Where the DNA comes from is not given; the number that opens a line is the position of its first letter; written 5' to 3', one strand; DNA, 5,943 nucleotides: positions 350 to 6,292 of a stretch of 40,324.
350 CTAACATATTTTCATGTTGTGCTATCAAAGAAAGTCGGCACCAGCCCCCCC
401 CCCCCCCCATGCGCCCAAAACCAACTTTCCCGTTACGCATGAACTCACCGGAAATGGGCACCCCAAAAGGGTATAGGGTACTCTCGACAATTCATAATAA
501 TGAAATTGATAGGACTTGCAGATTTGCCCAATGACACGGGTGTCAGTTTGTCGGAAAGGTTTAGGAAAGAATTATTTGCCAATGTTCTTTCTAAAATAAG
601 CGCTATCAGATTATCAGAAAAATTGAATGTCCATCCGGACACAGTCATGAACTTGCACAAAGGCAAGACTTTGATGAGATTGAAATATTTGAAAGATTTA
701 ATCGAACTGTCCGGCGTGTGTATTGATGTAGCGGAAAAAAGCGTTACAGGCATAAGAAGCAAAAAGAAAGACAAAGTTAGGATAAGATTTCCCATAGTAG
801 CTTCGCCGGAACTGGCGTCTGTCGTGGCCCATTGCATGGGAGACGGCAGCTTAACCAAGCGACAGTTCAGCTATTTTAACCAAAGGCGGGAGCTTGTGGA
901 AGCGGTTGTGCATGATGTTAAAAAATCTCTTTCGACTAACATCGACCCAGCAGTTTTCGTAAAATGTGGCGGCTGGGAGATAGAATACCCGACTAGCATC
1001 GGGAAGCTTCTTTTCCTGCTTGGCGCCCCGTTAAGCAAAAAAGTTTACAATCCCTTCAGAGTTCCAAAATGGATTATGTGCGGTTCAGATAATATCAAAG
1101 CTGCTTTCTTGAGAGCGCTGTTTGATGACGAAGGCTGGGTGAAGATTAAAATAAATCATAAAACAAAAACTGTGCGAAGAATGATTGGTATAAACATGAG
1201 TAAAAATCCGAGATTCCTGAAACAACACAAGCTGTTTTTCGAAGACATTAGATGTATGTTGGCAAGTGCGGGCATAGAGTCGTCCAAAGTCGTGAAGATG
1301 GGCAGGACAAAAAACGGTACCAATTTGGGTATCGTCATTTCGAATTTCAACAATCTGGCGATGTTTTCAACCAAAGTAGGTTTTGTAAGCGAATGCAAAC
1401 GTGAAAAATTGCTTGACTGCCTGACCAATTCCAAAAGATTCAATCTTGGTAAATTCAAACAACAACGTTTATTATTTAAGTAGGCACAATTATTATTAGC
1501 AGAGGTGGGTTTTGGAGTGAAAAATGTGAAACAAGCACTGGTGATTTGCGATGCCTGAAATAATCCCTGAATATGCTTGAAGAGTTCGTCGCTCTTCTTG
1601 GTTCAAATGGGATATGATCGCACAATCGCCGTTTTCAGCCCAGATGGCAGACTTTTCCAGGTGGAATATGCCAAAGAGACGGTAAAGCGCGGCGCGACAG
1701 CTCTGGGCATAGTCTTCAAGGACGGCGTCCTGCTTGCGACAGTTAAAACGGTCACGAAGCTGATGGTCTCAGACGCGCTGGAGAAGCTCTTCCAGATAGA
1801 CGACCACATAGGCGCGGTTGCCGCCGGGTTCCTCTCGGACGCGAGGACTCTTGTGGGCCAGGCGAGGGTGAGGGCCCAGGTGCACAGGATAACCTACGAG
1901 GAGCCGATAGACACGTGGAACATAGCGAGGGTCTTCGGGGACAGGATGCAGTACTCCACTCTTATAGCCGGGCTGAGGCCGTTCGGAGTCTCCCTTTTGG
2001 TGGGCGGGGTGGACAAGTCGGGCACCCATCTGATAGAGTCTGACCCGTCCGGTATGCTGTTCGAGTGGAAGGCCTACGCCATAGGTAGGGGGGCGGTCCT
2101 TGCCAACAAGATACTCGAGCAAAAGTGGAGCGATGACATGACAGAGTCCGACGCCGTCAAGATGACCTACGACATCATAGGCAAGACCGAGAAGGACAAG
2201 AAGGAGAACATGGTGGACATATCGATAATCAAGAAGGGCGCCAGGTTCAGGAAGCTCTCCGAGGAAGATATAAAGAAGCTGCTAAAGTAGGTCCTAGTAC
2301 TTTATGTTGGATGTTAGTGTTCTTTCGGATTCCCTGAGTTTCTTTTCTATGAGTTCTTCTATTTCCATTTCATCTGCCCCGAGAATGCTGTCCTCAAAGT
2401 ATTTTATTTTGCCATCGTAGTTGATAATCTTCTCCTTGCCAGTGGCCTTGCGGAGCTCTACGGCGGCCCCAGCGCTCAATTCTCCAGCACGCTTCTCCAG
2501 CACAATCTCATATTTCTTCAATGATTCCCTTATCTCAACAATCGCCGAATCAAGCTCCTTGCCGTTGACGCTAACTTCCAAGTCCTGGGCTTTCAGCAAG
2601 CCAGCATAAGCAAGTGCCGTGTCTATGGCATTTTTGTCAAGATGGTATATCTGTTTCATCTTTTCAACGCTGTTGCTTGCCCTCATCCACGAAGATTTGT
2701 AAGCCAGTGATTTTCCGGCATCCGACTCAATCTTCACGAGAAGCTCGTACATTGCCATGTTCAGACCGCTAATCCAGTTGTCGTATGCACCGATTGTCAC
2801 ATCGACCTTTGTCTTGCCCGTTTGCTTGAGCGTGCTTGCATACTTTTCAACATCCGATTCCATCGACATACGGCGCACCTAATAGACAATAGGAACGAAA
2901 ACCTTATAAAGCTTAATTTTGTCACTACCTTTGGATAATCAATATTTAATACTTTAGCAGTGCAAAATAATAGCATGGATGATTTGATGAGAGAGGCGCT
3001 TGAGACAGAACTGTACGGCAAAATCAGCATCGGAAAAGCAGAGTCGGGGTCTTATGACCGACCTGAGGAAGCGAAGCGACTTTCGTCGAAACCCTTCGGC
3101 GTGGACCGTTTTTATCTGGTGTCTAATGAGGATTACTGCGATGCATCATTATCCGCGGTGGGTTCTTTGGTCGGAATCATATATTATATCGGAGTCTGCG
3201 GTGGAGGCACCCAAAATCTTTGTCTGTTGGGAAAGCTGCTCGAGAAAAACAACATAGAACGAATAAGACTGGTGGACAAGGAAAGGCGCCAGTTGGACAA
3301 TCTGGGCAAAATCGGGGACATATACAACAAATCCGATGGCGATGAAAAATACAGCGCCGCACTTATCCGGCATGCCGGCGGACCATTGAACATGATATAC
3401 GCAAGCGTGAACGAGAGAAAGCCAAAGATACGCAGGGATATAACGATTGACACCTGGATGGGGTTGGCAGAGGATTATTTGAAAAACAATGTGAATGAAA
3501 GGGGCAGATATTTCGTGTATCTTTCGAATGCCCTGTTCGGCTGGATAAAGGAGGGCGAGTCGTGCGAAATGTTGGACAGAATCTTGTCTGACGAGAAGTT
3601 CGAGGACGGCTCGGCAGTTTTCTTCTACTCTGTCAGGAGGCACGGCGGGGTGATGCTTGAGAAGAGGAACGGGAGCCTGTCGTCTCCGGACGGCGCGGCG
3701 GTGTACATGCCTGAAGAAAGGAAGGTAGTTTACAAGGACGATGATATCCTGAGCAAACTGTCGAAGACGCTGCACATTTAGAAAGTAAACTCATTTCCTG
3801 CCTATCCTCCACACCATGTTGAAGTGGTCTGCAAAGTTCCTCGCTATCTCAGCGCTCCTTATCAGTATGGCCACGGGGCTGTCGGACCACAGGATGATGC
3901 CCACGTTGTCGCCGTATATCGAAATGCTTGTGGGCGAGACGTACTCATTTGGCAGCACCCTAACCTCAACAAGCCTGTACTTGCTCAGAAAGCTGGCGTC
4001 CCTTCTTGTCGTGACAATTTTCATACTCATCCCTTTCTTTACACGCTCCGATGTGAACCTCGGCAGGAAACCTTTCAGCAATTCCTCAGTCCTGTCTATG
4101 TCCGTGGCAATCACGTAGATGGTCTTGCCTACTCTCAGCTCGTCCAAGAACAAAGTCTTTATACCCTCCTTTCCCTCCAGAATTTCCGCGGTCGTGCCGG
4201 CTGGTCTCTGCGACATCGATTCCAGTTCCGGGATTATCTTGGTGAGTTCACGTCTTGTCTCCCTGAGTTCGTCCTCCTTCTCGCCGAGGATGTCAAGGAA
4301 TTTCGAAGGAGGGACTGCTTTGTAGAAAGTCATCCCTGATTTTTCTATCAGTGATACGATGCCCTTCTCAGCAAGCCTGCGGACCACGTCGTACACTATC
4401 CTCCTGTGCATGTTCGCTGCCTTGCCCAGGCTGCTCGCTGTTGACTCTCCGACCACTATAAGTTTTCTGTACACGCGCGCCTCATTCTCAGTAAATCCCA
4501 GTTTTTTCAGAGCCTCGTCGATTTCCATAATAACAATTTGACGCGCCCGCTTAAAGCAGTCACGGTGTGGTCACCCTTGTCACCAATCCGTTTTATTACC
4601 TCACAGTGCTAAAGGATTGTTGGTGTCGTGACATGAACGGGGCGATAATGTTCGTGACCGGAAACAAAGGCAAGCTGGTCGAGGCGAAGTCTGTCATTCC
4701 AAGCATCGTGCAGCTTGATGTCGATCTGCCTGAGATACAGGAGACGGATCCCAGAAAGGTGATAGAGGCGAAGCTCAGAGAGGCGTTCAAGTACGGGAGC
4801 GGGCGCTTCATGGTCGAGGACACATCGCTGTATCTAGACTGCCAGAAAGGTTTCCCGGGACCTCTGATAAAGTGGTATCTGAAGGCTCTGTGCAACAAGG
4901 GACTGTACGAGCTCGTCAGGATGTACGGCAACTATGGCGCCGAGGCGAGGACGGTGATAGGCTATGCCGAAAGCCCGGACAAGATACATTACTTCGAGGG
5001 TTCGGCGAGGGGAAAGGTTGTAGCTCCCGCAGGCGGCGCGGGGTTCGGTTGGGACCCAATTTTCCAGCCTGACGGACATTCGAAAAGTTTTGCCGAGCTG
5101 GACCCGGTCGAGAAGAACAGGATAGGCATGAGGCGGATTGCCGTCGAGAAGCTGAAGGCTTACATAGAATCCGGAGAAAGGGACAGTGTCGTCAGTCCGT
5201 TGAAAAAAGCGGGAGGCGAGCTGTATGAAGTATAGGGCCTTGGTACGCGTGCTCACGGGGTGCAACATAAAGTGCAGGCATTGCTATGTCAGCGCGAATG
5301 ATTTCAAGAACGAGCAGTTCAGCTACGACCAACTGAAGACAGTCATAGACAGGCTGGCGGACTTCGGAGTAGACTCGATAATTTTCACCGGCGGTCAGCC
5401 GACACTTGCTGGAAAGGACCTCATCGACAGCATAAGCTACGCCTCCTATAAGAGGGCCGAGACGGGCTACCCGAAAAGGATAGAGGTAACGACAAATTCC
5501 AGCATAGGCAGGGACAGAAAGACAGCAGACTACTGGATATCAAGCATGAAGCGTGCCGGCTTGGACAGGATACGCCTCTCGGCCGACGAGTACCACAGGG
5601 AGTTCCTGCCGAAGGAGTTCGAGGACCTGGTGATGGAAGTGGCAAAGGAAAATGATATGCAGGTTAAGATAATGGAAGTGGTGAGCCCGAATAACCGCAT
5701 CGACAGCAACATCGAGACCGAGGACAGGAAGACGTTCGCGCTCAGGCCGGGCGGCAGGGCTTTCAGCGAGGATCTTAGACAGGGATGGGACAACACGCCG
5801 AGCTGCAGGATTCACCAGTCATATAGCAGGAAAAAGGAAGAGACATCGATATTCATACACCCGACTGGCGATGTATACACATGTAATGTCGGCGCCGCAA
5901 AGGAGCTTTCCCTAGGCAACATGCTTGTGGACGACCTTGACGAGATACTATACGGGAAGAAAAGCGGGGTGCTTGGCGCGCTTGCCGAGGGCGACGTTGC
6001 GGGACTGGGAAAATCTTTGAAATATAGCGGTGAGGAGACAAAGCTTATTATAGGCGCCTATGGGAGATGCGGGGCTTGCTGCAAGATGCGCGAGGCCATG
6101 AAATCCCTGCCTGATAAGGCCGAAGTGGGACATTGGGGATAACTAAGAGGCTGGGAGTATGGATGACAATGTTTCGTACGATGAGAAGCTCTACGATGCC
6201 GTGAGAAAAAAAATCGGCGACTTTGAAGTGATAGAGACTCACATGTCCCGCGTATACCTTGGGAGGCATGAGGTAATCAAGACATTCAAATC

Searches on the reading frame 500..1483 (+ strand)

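Call 91: search_protein_families(library=pfam, max_evalue=0.00001, proteins=[window:500-1483:+])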
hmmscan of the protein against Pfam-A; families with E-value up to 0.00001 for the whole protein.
window:500-1483:+ (327 aa): 1 family
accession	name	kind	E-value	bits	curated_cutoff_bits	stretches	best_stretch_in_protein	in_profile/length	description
PF14528.11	LAGLIDADG_3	-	2.2e-06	28.3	22.5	0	199-294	2-82/82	LAGLIDADG-like domain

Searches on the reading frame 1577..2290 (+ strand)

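Call 91: search_protein_families(library=pfam, max_evalue=0.00001, proteins=[window:1577-2290:+])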
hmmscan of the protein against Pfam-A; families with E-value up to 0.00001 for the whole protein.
window:1577-2290:+ (237 aa): 2 families
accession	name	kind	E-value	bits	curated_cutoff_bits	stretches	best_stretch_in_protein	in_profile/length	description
PF00227.31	Proteasome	-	1.3e-48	165.6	22.4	1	36-216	1-187/189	Proteasome subunit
PF10584.14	Proteasome_A_N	-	1.3e-12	47.5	27.7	1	13-33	1-21/23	Proteasome subunit A N-terminal signature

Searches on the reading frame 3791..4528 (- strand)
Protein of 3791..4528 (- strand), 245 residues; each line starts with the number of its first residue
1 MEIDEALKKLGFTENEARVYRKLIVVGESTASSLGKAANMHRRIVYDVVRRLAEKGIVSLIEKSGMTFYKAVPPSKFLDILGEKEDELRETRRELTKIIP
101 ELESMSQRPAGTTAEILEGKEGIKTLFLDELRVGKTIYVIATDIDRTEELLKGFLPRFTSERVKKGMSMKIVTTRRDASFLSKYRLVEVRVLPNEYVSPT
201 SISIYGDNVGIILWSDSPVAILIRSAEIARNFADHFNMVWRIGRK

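Call 91: search_protein_families(library=pfam, max_evalue=0.00001, proteins=[window:3791-4528:-])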
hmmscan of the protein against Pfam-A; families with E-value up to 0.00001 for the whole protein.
window:3791-4528:- (245 aa): 1 family
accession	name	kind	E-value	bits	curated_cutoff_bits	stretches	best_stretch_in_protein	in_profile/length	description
PF01978.25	TrmB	-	5.2e-17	61.9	25.6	1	7-74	1-67/68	Sugar-specific transcriptional regulator TrmB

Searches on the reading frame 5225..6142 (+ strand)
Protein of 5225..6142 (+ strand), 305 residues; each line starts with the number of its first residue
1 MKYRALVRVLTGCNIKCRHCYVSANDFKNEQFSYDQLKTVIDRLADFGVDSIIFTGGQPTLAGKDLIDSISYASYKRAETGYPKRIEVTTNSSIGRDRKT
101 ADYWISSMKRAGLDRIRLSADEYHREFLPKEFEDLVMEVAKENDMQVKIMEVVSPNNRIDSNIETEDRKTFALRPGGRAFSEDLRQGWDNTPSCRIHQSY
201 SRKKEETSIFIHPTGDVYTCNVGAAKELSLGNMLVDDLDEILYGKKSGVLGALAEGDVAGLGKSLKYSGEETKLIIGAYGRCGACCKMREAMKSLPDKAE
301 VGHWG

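Call 91: search_protein_families(library=pfam, max_evalue=0.00001, proteins=[window:5225-6142:+])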
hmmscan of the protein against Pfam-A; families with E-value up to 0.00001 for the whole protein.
window:5225-6142:+ (305 aa): 3 families
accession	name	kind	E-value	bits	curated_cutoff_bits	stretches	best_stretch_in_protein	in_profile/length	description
PF04055.27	Radical_SAM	-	5.1e-15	56.5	29.5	1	9-129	3-118/166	Radical SAM superfamily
PF13186.11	SPASM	-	3e-06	27.8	21.5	0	205-246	4-47/67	Iron-sulfur cluster-binding domain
PF13353.11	Fer4_12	-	6.2e-06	27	22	1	10-71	12-75/137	4Fe-4S single cluster domain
